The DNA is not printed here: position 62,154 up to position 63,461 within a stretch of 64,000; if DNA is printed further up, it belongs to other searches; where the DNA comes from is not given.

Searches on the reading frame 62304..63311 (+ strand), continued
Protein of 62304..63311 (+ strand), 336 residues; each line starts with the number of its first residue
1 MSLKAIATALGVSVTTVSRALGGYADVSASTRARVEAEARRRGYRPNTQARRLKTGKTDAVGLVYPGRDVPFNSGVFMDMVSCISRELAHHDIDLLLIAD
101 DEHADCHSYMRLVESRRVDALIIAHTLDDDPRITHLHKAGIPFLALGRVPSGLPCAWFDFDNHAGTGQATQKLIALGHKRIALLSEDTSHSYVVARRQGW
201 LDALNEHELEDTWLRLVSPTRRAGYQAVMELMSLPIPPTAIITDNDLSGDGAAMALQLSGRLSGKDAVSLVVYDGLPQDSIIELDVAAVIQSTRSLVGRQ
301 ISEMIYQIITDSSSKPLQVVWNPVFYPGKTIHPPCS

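Call 36: find_homologous_proteins(query=window:62304-63311:+, max_evalue=1e-60)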
Query window:62304-63311:+ (336 aa): 505 proteins with E <= 1e-60 among 8000 candidates; the best 120 are listed.
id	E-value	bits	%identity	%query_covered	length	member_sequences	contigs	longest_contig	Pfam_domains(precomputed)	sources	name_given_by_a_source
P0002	9.1e-218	740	99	100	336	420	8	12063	PF13377.13,PF00532.28,PF00356.28,PF13407.13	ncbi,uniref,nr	ncbi:substrate-binding domain-containing protein [Escherichia coli]|uniref:LacI family DNA-binding t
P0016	3.5e-195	666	89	99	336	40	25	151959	PF13377.13,PF00532.28,PF00356.28,PF13407.13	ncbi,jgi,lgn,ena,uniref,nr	ncbi:substrate-binding domain-containing protein [Escherichia coli]|uniref:substrate-binding domain-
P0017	9.5e-195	664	89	99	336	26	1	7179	PF13377.13,PF00532.28,PF00356.28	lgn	-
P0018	6.2e-171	586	79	100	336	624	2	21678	PF13377.13,PF00532.28,PF00356.28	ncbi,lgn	ncbi:substrate-binding domain-containing protein [Escherichia coli]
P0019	4.4e-167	573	79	98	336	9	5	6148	PF13377.13,PF00532.28,PF00356.28,PF13407.13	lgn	-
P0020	5.4e-165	567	77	100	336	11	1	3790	PF13377.13,PF00532.28,PF00356.28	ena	-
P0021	2.2e-164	565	76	100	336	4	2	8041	PF13377.13,PF00532.28,PF00356.28,PF13407.13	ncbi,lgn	ncbi:MAG: substrate-binding domain-containing protein [Enterovibrio sp.]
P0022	8.6e-162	556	65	96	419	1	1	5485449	PF13377.13,PF00532.28,PF00356.28,PF13407.13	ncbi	ncbi:substrate-binding domain-containing protein [Klebsiella pneumoniae]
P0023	2.6e-139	482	66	100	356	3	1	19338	PF13377.13,PF00532.28,PF00356.28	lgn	-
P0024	3.7e-139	482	67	99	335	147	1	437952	PF13377.13,PF00532.28,PF00356.28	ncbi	ncbi:LacI family DNA-binding transcriptional regulator [Cronobacter malonaticus]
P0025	4.6e-139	481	67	99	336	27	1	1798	PF13377.13,PF00532.28,PF00356.28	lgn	-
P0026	4.9e-139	481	67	99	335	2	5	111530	PF13377.13,PF00532.28,PF00356.28,PF13407.13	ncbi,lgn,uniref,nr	ncbi:substrate-binding domain-containing protein [Cronobacter dublinensis]|uniref:substrate-binding 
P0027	8.5e-139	480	67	99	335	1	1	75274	PF13377.13,PF00532.28,PF00356.28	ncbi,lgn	ncbi:substrate-binding domain-containing protein [Cronobacter sakazakii]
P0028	2.4e-137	476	66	100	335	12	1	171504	PF13377.13,PF00532.28,PF00356.28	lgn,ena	-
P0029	3.0e-137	475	66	99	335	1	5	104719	PF13377.13,PF00532.28,PF00356.28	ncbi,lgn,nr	ncbi:LacI family DNA-binding transcriptional regulator [Cronobacter sakazakii]|nr:LacI family DNA-bi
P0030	5.1e-137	475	66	99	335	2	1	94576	PF13377.13,PF00532.28,PF00356.28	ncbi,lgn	ncbi:LacI family DNA-binding transcriptional regulator [Cronobacter muytjensii]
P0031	8.9e-137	474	67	99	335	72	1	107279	PF13377.13,PF00532.28,PF00356.28,PF13407.13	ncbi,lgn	ncbi:substrate-binding domain-containing protein [Cronobacter dublinensis]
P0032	1.8e-136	473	65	100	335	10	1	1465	PF13377.13,PF00532.28,PF00356.28,PF13407.13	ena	-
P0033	2.9e-136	472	66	99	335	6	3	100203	PF13377.13,PF00532.28,PF00356.28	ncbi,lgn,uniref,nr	ncbi:LacI family DNA-binding transcriptional regulator [Cronobacter muytjensii]|uniref:LacI family D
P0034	4.4e-136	472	65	100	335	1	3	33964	PF13377.13,PF00532.28,PF00356.28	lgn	-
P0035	4.8e-136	471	65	99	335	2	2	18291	PF13377.13,PF00532.28,PF00356.28,PF13407.13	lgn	-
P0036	8.3e-136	471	68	98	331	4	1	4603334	PF13377.13,PF00532.28,PF00356.28,PF13407.13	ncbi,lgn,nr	ncbi:ThuR, regulatory protein for trehalosemaltose transport [Lelliottia jeotgali]|nr:ThuR, regulato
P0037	1.6e-135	470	68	98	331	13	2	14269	PF13377.13,PF00532.28,PF00356.28,PF13407.13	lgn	-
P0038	2.3e-135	469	68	98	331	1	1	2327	PF13377.13,PF00532.28,PF00356.28,PF13407.13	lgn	-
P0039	1.5e-134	467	65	99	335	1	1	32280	PF13377.13,PF00532.28,PF00356.28,PF13407.13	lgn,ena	-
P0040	4.1e-134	465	67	98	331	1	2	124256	PF13377.13,PF00532.28,PF00356.28,PF13407.13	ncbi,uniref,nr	ncbi:LacI family DNA-binding transcriptional regulator [Lelliottia wanjuensis]|uniref:LacI family DN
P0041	2.3e-133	463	64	100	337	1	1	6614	PF13377.13,PF00532.28,PF00356.28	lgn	-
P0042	7.4e-133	461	66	98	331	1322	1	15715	PF13377.13,PF00532.28,PF00356.28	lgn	-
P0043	1.7e-132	460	65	99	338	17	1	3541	PF13377.13,PF00532.28,PF00356.28,PF13407.13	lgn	-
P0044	1.7e-132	460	65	100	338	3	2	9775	PF13377.13,PF00532.28,PF00356.28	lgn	-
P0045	1.8e-132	460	65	100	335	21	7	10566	PF13377.13,PF00532.28,PF00356.28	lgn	-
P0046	2.0e-132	460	65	100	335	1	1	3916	PF13377.13,PF00532.28,PF00356.28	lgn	-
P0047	2.5e-132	459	65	100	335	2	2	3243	PF13377.13,PF00532.28,PF00356.28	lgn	-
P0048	3.3e-132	459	65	100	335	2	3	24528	PF13377.13,PF00532.28,PF00356.28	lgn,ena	-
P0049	3.7e-132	459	66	98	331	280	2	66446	PF13377.13,PF00532.28,PF00356.28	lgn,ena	-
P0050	4.9e-132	458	65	98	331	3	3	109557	PF13377.13,PF00532.28,PF00356.28,PF13407.13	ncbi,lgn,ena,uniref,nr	ncbi:LacI family DNA-binding transcriptional regulator [Pseudenterobacter timonensis]|uniref:LacI fa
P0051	6.7e-132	458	65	100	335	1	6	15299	PF13377.13,PF00532.28,PF00356.28,PF13407.13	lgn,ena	-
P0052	7.9e-132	458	66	98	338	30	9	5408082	PF13377.13,PF00532.28,PF00356.28,PF01381.29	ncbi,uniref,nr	ncbi:substrate-binding domain-containing protein [Pluralibacter gergoviae]|uniref:Substrate-binding 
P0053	9.1e-132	457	65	100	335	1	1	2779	PF13377.13,PF00532.28,PF00356.28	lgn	-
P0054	1.7e-131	456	65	100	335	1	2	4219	PF13377.13,PF00532.28,PF00356.28,PF13407.13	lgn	-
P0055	1.9e-131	456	65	98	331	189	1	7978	PF13377.13,PF00532.28,PF00356.28,PF13407.13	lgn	-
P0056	2.3e-131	456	63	100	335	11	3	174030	PF13377.13,PF00532.28,PF00356.28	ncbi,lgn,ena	-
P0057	1.2e-130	454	64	100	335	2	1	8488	PF13377.13,PF00532.28,PF00356.28,PF13407.13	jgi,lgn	jgi:LacI family transcriptional regulator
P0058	1.4e-130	453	65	98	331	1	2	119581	PF13377.13,PF00532.28,PF00356.28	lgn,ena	-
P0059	1.7e-130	453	65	98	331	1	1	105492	PF13377.13,PF00532.28,PF00356.28,PF13407.13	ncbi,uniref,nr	ncbi:LacI family DNA-binding transcriptional regulator [Enterobacteriaceae bacterium H4N4]|uniref:La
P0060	1.7e-130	453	65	98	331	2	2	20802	PF13377.13,PF00532.28,PF00356.28,PF13407.13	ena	-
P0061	3.4e-130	452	65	98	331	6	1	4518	PF13377.13,PF00532.28,PF00356.28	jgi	-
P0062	3.4e-130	452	65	98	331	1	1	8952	PF13377.13,PF00532.28,PF00356.28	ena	-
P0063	3.6e-130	452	65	98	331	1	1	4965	PF13377.13,PF00532.28,PF00356.28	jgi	-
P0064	5.5e-130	452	65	98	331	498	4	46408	PF13377.13,PF00532.28,PF00356.28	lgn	-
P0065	6.2e-130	451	65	98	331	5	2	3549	PF13377.13,PF00532.28,PF00356.28,PF13407.13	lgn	-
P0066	8.9e-130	451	64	100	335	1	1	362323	PF13377.13,PF00532.28,PF00356.28,PF13407.13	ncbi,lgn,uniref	ncbi:LacI family DNA-binding transcriptional regulator [Pantoea sp. B65]|uniref:LacI family DNA-bind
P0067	1.0e-129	451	65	98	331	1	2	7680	PF13377.13,PF00532.28,PF00356.28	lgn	-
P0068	1.1e-129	451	65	98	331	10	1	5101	PF13377.13,PF00532.28,PF00356.28,PF13407.13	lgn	-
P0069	1.2e-129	450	65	98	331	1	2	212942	PF13377.13,PF00532.28,PF00356.28,PF13407.13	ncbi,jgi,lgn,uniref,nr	ncbi:LacI family DNA-binding transcriptional regulator [Leclercia sp. UBA1284]|uniref:LacI family DN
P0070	1.6e-129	450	65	98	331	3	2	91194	PF13377.13,PF00532.28,PF00356.28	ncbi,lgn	-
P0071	1.8e-129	450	65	98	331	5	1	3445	PF13377.13,PF00532.28,PF00356.28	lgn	-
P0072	3.1e-129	449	66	98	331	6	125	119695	PF13377.13,PF00532.28,PF00356.28,PF13407.13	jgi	jgi:LacI family transcriptional regulator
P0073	5.8e-129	448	65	98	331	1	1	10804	PF13377.13,PF00532.28,PF00356.28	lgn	-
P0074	6.9e-129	448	65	98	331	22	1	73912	PF13377.13,PF00532.28,PF00356.28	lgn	-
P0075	1.3e-128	447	64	98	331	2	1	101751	PF13377.13,PF00532.28,PF00356.28,PF13407.13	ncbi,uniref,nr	ncbi:LacI family DNA-binding transcriptional regulator [Enterobacter sp. Bisph1]|uniref:LacI family 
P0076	1.4e-128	447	64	98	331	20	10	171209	PF13377.13,PF00532.28,PF00356.28,PF13407.13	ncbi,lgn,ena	-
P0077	1.7e-128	447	66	98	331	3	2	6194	PF13377.13,PF00532.28,PF00356.28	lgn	-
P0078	1.9e-128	446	65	98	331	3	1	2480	PF13377.13,PF00532.28,PF00356.28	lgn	-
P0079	2.1e-128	446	64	98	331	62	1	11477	PF13377.13,PF00532.28,PF00356.28,PF13407.13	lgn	-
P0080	2.1e-128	446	64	98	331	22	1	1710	PF13377.13,PF00532.28,PF00356.28,PF13407.13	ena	-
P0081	2.3e-128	446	62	100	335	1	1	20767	PF13377.13,PF00532.28,PF00356.28,PF13407.13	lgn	-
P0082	6.1e-128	445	64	98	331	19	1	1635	PF13377.13,PF00532.28,PF00356.28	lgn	-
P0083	2.5e-127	443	63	98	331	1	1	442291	PF13377.13,PF00532.28,PF00356.28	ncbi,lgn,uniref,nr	ncbi:substrate-binding domain-containing protein [Scandinavium manionii]|uniref:substrate-binding do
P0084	9.9e-127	441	64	98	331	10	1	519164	PF13377.13,PF00532.28,PF00356.28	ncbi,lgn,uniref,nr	ncbi:LacI family DNA-binding transcriptional regulator [Klebsiella sp. BIGb0407]|uniref:LacI family 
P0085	2.9e-126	439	63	98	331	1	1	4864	PF13377.13,PF00532.28,PF00356.28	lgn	-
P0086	4.3e-126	439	64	98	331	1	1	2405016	PF13377.13,PF00532.28,PF00356.28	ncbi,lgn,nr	ncbi:substrate-binding domain-containing protein [Enterobacteriaceae bacterium ESL0689]|nr:substrate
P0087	6.6e-126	438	64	98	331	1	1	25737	PF13377.13,PF00532.28,PF00356.28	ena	-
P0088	1.3e-125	437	63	98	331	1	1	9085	PF13377.13,PF00532.28,PF00356.28,PF13407.13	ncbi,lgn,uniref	ncbi:LacI family DNA-binding transcriptional regulator [Phytobacter sp. V91]|uniref:LacI family DNA-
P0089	1.5e-125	437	62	99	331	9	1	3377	PF13377.13,PF00532.28,PF00356.28,PF13407.13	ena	-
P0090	3.8e-125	436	64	98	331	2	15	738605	PF13377.13,PF00532.28,PF00356.28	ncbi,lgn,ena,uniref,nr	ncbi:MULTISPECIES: substrate-binding domain-containing protein [unclassified Providencia]|uniref:sub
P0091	4.3e-125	435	61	99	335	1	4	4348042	PF13377.13,PF00532.28,PF00356.28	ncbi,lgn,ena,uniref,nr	ncbi:Putative ThuR, regulatory protein for trehalosemaltose transport [Cronobacter condimenti 1330]|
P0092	7.3e-125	435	63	98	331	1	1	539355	PF13377.13,PF00532.28,PF00356.28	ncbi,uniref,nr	ncbi:substrate-binding domain-containing protein [Pantoea sp. 1.19]|uniref:substrate-binding domain-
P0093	1.1e-124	434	63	98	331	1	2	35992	PF13377.13,PF00532.28,PF00356.28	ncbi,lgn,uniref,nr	ncbi:substrate-binding domain-containing protein [Serratia marcescens]|uniref:substrate-binding doma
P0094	1.6e-124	434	64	98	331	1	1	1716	PF13377.13,PF00532.28,PF00356.28,PF13407.13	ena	-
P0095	2.3e-124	433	65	98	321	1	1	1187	PF13377.13,PF00532.28,PF00356.28,PF13407.13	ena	-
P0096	4.2e-124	432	63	98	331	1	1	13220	PF13377.13,PF00532.28,PF00356.28,PF13407.13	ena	-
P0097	5.7e-124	432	63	98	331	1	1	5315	PF13377.13,PF00532.28,PF00356.28,PF13407.13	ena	-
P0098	2.2e-122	427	62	98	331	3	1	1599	PF13377.13,PF00532.28,PF00356.28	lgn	-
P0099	3.9e-122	426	64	98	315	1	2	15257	PF13377.13,PF00532.28,PF00356.28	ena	-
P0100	1.3e-121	424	63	98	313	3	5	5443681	PF13377.13,PF00532.28,PF00356.28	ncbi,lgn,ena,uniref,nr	ncbi:LacI family DNA-binding transcriptional regulator [Klebsiella pneumoniae subsp. pneumoniae]|uni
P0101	2.5e-121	423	63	98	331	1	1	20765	PF13377.13,PF00532.28,PF00356.28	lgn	-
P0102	1.1e-120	421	60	99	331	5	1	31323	PF13377.13,PF00532.28,PF00356.28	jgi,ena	-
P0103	2.0e-120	420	60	98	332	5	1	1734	PF13377.13,PF00532.28,PF00356.28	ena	-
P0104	2.4e-119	417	63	98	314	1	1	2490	PF13377.13,PF00532.28,PF00356.28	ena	-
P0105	4.2e-118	412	59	97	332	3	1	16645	PF13377.13,PF00532.28,PF00356.28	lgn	-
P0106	1.2e-116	408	60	97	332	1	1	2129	PF13377.13,PF00532.28,PF00356.28,PF13407.13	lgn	-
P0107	3.1e-116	406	60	97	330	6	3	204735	PF13377.13,PF00532.28,PF00356.28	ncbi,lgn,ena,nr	ncbi:TPA: LacI family DNA-binding transcriptional regulator [Kluyvera ascorbata]|nr:LacI family DNA-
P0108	4.3e-116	406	62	98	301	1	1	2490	PF00532.28,PF00356.28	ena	-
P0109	7.5e-115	402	61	98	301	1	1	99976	PF13377.13,PF00532.28,PF00356.28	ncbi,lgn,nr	ncbi:LacI family transcriptional regulator [Klebsiella pneumoniae]|nr:LacI family transcriptional re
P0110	3.6e-114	400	97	55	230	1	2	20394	PF13377.13,PF00532.28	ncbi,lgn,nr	ncbi:TPA: substrate-binding domain-containing protein [Escherichia coli O25b:H4-ST131]|nr:substrate-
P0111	3.9e-114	399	59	97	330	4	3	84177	PF13377.13,PF00532.28,PF00356.28,PF13407.13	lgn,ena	-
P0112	2.0e-113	397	57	99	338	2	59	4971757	PF13377.13,PF00532.28,PF00356.28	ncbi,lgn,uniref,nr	ncbi:substrate-binding domain-containing protein [Pectobacteriaceae bacterium CE70]|uniref:Transcrip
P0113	3.6e-113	396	58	97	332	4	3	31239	PF13377.13,PF00532.28,PF00356.28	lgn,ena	-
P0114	4.7e-113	396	56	99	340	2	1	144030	PF13377.13,PF00532.28,PF00356.28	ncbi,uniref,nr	ncbi:substrate-binding domain-containing protein [Dickeya oryzae]|uniref:Substrate-binding domain-co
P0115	8.5e-113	395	64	91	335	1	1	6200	PF00532.28,PF00356.28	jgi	jgi:LacI family transcriptional regulator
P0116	8.8e-113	395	56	99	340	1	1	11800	PF13377.13,PF00532.28,PF00356.28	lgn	-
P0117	1.2e-112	395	56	99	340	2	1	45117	PF13377.13,PF00532.28,PF00356.28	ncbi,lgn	ncbi:MAG: substrate-binding domain-containing protein [Dickeya sp.]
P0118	4.0e-112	393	55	99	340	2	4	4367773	PF13377.13,PF00532.28,PF00356.28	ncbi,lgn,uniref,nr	ncbi:LacI family DNA-binding transcriptional regulator [Dickeya lacustris]|uniref:LacI family DNA-bi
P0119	7.7e-112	392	56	99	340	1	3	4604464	PF13377.13,PF00532.28,PF00356.28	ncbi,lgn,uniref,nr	ncbi:LacI family DNA-binding transcriptional regulator [Dickeya zeae]|uniref:LacI family DNA-binding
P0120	1.7e-111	391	55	99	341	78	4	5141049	PF13377.13,PF00532.28,PF00356.28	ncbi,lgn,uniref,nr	ncbi:substrate-binding domain-containing protein [Dickeya fangzhongdai]|uniref:LacI family DNA-bindi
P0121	2.9e-111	390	56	99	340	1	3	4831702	PF13377.13,PF00532.28,PF00356.28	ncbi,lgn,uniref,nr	ncbi:LacI family DNA-binding transcriptional regulator [Dickeya zeae]|uniref:LacI family DNA-binding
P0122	3.9e-111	390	55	99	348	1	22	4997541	PF13377.13,PF00532.28,PF00356.28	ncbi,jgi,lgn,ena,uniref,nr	ncbi:LacI family DNA-binding transcriptional regulator [Dickeya dadantii]|jgi:LacI family transcript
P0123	2.6e-110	387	55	99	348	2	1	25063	PF13377.13,PF00532.28,PF00356.28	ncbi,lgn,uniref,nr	ncbi:LacI family DNA-binding transcriptional regulator [Dickeya dadantii]|uniref:LacI family DNA-bin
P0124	2.7e-110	387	55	99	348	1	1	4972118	PF13377.13,PF00532.28,PF00356.28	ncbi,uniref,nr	ncbi:LacI family DNA-binding transcriptional regulator [Dickeya dadantii]|uniref:LacI family DNA-bin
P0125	4.3e-110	386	59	98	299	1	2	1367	PF13377.13,PF00532.28,PF00356.28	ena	-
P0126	4.7e-110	386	55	99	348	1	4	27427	PF13377.13,PF00532.28,PF00356.28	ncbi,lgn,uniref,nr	ncbi:substrate-binding domain-containing protein [Dickeya dadantii]|uniref:LacI family DNA-binding t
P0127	9.7e-110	385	55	99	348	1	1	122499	PF13377.13,PF00532.28,PF00356.28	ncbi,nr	ncbi:LacI family DNA-binding transcriptional regulator [Dickeya dadantii]|nr:LacI family DNA-binding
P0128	1.7e-109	384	55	99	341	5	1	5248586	PF13377.13,PF00532.28,PF00356.28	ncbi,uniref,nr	ncbi:LacI family DNA-binding transcriptional regulator [Dickeya solani]|uniref:Substrate-binding dom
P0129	2.1e-109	384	58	98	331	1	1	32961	PF13377.13,PF00532.28,PF00356.28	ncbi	-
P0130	4.1e-109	383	54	99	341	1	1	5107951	PF13377.13,PF00532.28,PF00356.28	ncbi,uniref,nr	ncbi:substrate-binding domain-containing protein [Dickeya fangzhongdai]|uniref:LacI family DNA-bindi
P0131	7.8e-109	382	54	99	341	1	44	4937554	PF13377.13,PF00532.28,PF00356.28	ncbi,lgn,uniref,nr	ncbi:LacI family DNA-binding transcriptional regulator [Dickeya solani]|uniref:HTH-type transcriptio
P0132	1.0e-108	382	53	98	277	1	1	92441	PF00532.28,PF00356.28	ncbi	ncbi:LacI family DNA-binding transcriptional regulator [Klebsiella pneumoniae]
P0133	3.5e-108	380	56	99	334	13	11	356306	PF13377.13,PF00532.28,PF00356.28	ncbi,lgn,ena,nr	ncbi:MAG: substrate-binding domain-containing protein [Yersiniaceae bacterium]|nr:substrate-binding 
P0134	5.5e-108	379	56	98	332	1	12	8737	PF13377.13,PF00532.28,PF00356.28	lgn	-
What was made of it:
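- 62304..63314 (+): rafR, LacI/GalR-family repressor gene (336 aa). Cluster Pfam hits are PF00356, PF00532 and PF13377 (call 36).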

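Call 39: find_encoding_contigs(protein=P0021, flank=3000, max_places=1)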
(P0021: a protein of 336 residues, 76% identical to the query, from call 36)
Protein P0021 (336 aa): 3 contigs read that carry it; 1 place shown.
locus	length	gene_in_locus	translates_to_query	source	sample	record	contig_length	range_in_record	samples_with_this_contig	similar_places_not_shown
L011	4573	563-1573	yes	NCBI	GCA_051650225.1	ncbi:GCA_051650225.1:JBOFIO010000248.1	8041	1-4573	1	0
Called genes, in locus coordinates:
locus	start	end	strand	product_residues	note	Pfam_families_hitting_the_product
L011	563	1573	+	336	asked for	PF00356:LacI, PF00532:Peripla_BP_1, PF13407:Peripla_BP_4 (weak), PF13377:Peripla_BP_3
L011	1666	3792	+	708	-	PF16875:Glyco_hydro_36N, PF02065:Melibiase, PF16874:Glyco_hydro_36C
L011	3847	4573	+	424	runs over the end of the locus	PF01306:LacY_symp, PF12832:MFS_1_like, PF13347:MFS_2 (faint), PF07690:MFS_1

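Call 40: find_encoding_contigs(protein=P0024, flank=3000, max_places=1)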
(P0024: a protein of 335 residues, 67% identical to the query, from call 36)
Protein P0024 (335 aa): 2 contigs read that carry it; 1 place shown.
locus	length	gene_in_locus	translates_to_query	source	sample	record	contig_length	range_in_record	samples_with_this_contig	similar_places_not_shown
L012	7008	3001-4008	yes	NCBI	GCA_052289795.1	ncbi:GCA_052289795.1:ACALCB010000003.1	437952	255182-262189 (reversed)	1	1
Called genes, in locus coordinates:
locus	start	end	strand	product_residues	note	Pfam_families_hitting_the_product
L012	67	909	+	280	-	PF02634:FdhD-NarQ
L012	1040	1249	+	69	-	PF07338:YdgH_BhsA-like (weak)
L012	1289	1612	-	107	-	PF05437:AzlD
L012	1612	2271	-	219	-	PF03591:AzlC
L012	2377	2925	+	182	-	PF01381:HTH_3, PF13560:HTH_31, PF13443:HTH_26, PF07883:Cupin_2 (weak)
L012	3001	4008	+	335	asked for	PF00356:LacI, PF00532:Peripla_BP_1, PF13377:Peripla_BP_3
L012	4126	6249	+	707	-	PF16875:Glyco_hydro_36N, PF02065:Melibiase, PF16874:Glyco_hydro_36C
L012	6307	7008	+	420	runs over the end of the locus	PF01306:LacY_symp, PF12832:MFS_1_like, PF07690:MFS_1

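Call 41: find_encoding_contigs(protein=P0036, flank=3000, max_places=1)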
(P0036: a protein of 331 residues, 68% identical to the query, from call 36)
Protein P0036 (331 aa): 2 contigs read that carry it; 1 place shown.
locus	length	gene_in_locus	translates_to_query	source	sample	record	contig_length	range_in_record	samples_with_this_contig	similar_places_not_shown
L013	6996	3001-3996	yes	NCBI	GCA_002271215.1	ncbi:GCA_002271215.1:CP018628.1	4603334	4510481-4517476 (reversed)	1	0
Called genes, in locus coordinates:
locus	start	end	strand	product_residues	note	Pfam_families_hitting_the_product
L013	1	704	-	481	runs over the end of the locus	PF02302:PTS_IIB, PF25554:PTS_EIIB_BC_N (weak), PF02378:PTS_EIIC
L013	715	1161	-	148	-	PF00359:PTS_EIIA_2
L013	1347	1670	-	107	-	PF05437:AzlD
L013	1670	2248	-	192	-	PF03591:AzlC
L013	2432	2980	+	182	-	PF01381:HTH_3, PF13560:HTH_31, PF12844:HTH_19 (weak), PF13443:HTH_26 (weak), PF07883:Cupin_2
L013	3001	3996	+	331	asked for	PF00356:LacI, PF00532:Peripla_BP_1, PF13407:Peripla_BP_4, PF13377:Peripla_BP_3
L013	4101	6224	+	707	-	PF16875:Glyco_hydro_36N, PF02065:Melibiase, PF16874:Glyco_hydro_36C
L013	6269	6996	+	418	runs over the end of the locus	PF01306:LacY_symp, PF12832:MFS_1_like, PF07690:MFS_1, PF13347:MFS_2 (weak)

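Call 42: find_encoding_contigs(protein=P0052, flank=3000, max_places=1)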
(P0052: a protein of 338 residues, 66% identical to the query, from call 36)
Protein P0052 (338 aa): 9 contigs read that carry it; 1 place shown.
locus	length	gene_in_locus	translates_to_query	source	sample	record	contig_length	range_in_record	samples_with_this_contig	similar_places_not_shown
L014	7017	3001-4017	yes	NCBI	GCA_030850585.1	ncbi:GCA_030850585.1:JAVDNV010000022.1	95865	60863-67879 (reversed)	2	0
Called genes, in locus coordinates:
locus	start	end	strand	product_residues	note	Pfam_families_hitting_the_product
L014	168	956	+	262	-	PF02634:FdhD-NarQ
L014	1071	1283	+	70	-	PF07338:YdgH_BhsA-like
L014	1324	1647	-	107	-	PF05437:AzlD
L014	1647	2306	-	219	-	PF03591:AzlC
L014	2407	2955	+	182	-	PF01381:HTH_3, PF13443:HTH_26 (weak), PF13560:HTH_31, PF07883:Cupin_2 (weak)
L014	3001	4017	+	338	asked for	PF00356:LacI, PF01381:HTH_3 (faint), PF00532:Peripla_BP_1, PF13377:Peripla_BP_3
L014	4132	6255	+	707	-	PF16875:Glyco_hydro_36N, PF02065:Melibiase, PF16874:Glyco_hydro_36C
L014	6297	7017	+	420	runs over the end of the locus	PF01306:LacY_symp, PF12832:MFS_1_like, PF07690:MFS_1, PF13347:MFS_2 (weak)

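Call 43: find_encoding_contigs(protein=P0066, flank=3000, max_places=1)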
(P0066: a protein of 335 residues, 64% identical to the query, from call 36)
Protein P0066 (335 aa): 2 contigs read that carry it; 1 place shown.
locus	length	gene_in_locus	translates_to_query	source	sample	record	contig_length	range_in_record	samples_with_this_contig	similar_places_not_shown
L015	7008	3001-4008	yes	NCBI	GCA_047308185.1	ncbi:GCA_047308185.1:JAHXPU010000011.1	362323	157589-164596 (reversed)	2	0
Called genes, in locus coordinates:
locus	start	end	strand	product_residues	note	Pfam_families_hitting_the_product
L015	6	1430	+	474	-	PF00990:GGDEF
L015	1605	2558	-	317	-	PF08240:ADH_N (weak), PF00107:ADH_zinc_N, PF13602:ADH_zinc_N_2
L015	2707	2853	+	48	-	-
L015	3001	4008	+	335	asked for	PF00356:LacI, PF00532:Peripla_BP_1, PF13407:Peripla_BP_4 (weak), PF13377:Peripla_BP_3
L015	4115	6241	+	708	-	PF16875:Glyco_hydro_36N, PF02065:Melibiase, PF01055:Glyco_hydro_31_2nd (weak), PF16874:Glyco_hydro_36C (weak)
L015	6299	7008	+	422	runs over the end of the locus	PF01306:LacY_symp, PF12832:MFS_1_like, PF07690:MFS_1, PF13347:MFS_2 (weak)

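Call 44: find_encoding_contigs(protein=P0090, flank=3000, max_places=1)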
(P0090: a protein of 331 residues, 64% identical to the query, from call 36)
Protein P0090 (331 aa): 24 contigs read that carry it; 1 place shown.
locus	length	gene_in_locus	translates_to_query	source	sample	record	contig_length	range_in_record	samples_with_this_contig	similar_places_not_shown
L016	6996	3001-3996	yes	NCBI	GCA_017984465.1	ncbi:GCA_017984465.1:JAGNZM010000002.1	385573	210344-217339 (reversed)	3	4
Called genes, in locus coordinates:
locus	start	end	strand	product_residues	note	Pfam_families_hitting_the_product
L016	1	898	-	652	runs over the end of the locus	PF08220:HTH_DeoR (faint), PF08279:HTH_11, PF05043:Mga (weak), PF00874:PRD, PF00359:PTS_EIIA_2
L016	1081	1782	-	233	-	PF02678:Pirin, PF17954:Pirin_C_2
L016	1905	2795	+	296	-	PF00126:HTH_1, PF03466:LysR_substrate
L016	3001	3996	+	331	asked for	PF00356:LacI, PF00532:Peripla_BP_1, PF13377:Peripla_BP_3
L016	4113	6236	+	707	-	PF16875:Glyco_hydro_36N, PF02065:Melibiase, PF16874:Glyco_hydro_36C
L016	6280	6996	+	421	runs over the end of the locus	PF01306:LacY_symp, PF12832:MFS_1_like, PF07690:MFS_1, PF13347:MFS_2 (weak)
